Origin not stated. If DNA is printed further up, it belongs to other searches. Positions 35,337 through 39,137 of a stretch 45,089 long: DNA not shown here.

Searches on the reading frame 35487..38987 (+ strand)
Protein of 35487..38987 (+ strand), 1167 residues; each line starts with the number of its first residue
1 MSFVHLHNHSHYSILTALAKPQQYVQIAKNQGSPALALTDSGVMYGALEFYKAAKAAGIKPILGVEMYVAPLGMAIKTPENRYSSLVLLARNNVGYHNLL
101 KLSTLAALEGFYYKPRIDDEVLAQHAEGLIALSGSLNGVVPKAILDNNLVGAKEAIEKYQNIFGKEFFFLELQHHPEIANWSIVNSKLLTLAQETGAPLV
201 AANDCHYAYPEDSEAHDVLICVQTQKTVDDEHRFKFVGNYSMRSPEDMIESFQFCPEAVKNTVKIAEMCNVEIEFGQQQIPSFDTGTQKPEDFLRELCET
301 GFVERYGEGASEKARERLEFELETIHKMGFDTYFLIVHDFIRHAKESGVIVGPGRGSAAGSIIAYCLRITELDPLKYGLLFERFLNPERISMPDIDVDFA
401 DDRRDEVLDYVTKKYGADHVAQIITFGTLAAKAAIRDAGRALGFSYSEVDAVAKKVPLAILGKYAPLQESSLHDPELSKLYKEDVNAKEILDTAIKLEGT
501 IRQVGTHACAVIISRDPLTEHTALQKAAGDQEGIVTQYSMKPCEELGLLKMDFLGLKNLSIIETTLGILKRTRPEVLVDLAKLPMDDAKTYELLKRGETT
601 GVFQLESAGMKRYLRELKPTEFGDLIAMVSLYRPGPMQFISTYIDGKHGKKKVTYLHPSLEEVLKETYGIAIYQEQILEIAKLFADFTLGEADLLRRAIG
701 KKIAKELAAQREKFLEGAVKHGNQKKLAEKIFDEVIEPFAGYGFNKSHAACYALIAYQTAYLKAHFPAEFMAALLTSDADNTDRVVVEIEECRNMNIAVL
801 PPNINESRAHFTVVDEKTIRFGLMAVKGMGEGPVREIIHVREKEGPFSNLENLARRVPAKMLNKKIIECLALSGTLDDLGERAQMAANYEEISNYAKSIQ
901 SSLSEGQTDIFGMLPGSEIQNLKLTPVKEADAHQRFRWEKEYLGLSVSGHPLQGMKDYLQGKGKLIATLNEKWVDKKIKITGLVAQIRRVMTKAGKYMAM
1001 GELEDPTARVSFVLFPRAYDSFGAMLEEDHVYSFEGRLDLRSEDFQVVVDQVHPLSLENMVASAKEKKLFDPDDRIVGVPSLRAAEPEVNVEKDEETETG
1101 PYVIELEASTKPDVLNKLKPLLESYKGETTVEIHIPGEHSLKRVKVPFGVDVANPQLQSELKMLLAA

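Call 59: search_protein_families(library=pfam, proteins=[window:35487-38987:+], max_evalue=0.001)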
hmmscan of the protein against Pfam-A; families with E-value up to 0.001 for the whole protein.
window:35487-38987:+ (1167 aa): 6 families
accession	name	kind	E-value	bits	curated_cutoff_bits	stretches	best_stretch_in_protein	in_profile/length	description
PF07733.18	DNA_pol3_alpha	-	2.8e-102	342.2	23.9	1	293-555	2-260/260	Bacterial DNA polymerase III alpha NTPase domain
PF17657.6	DNA_pol3_finger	-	2.5e-61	206.3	22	1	558-722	1-166/166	Bacterial DNA polymerase III alpha subunit finger domain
PF02811.25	PHP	-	9.7e-52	176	26.4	1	5-175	1-164/164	PHP domain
PF14579.12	HHH_6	-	1.9e-25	89.3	25.6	1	797-884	2-89/90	Helix-hairpin-helix motif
PF01336.31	tRNA_anti-codon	-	2.8e-08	34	27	1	979-1055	2-75/75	OB-fold nucleic acid binding domain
PF12836.13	HHH_3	-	0.00058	20.4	27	0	823-854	16-47/65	Helix-hairpin-helix motif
